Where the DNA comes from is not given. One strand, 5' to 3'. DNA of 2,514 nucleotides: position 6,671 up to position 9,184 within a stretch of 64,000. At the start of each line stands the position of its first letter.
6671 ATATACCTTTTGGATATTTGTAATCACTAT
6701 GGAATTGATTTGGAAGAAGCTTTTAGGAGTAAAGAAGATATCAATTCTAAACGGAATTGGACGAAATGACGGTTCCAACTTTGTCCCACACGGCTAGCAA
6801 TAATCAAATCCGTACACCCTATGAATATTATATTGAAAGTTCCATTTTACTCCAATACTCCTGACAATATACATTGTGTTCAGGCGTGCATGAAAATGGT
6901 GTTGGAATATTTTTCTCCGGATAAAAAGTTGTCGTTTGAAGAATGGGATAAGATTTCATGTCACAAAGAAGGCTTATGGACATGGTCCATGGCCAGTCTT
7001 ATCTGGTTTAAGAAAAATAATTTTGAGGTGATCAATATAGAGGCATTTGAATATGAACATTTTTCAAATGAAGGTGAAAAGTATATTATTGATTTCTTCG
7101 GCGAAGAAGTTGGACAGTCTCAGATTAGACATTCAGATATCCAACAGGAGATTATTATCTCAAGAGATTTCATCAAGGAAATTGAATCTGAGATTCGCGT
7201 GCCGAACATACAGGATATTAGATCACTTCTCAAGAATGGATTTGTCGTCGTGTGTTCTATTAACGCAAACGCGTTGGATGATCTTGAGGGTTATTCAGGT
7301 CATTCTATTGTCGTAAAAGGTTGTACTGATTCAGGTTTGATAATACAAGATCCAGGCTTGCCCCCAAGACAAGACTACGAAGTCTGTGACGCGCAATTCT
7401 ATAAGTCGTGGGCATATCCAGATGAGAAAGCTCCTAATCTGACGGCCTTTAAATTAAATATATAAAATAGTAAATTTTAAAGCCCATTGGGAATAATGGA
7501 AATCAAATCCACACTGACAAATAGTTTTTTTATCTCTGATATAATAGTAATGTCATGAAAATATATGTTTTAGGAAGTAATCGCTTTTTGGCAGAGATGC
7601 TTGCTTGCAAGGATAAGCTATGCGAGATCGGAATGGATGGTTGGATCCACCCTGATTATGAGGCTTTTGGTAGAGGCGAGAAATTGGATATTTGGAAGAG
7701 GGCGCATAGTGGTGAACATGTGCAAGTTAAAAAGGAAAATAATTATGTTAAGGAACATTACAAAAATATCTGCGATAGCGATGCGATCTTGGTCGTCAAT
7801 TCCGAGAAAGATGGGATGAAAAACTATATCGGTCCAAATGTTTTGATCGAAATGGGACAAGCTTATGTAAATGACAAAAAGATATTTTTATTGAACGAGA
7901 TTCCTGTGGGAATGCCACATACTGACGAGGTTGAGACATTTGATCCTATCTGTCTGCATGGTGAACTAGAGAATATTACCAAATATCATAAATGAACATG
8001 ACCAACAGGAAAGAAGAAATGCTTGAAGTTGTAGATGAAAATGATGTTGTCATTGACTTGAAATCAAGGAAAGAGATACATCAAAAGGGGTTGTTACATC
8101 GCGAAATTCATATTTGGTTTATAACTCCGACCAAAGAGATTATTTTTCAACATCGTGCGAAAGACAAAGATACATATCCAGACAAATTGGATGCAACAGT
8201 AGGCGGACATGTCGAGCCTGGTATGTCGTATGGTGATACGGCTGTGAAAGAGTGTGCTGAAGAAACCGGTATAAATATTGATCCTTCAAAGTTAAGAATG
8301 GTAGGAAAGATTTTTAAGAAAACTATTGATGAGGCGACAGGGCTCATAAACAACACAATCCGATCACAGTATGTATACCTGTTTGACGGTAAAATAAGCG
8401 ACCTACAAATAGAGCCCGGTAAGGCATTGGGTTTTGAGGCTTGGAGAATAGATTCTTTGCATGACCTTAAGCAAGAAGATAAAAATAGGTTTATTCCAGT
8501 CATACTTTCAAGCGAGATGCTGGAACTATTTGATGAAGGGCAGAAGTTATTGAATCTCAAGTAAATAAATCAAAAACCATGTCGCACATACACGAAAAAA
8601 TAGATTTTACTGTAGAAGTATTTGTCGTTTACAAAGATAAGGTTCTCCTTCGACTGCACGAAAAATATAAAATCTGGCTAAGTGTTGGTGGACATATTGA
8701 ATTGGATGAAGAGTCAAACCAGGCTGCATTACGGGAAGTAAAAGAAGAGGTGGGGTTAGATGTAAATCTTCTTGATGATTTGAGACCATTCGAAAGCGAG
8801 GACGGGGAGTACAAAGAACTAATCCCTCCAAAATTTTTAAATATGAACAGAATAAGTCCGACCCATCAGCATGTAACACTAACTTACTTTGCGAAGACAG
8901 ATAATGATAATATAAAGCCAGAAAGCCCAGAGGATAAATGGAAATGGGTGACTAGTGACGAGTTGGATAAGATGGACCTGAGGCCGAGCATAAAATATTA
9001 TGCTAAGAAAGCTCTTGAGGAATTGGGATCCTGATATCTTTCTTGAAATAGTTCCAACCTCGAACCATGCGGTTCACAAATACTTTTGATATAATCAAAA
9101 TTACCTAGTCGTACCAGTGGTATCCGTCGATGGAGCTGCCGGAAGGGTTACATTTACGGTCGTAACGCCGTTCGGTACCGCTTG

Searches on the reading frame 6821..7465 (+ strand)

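Call 8: search_protein_families(library=pfam, proteins=[window:6821-7465:+], max_evalue=0.001)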
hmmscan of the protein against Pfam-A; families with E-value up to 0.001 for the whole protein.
window:6821-7465:+ (214 aa): 3 families
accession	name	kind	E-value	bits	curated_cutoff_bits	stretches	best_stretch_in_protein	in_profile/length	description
PF13529.12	Peptidase_C39_2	-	5.3e-08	34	24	1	5-178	1-142/143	Peptidase_C39 like family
PF11814.14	DUF3335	-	0.00018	21.5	25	0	116-192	105-179/206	Peptidase_C39 like family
PF03412.21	Peptidase_C39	-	0.00057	20.2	22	0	156-197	83-121/133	Peptidase C39 family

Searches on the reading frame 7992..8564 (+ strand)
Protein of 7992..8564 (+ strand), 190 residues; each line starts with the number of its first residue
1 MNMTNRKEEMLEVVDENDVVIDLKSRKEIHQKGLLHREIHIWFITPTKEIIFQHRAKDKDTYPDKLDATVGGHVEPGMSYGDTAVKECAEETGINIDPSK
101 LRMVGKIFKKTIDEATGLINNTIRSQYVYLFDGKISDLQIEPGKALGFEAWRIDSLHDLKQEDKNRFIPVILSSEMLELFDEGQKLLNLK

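Call 8: search_protein_families(library=pfam, proteins=[window:7992-8564:+], max_evalue=0.001)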
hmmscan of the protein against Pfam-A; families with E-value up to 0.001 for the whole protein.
window:7992-8564:+ (190 aa): 1 family
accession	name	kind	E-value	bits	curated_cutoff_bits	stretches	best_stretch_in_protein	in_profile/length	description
PF00293.34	NUDIX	-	2.8e-12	47.2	21.1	1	36-163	3-122/134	NUDIX domain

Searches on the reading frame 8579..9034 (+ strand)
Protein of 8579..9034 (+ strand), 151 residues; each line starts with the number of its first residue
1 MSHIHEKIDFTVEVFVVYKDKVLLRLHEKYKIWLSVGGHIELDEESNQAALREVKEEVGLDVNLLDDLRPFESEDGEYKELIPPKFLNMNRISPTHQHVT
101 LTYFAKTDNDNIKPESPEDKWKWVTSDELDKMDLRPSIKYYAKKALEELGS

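Call 8: search_protein_families(library=pfam, proteins=[window:8579-9034:+], max_evalue=0.001)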
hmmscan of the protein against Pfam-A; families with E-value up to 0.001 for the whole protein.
window:8579-9034:+ (151 aa): 2 families
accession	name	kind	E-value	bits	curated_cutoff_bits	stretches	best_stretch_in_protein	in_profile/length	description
PF00293.34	NUDIX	-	2e-15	57.4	21.1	1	17-136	10-125/134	NUDIX domain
PF14815.12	NUDIX_4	-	0.00031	20.9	35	0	95-141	66-110/113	NUDIX domain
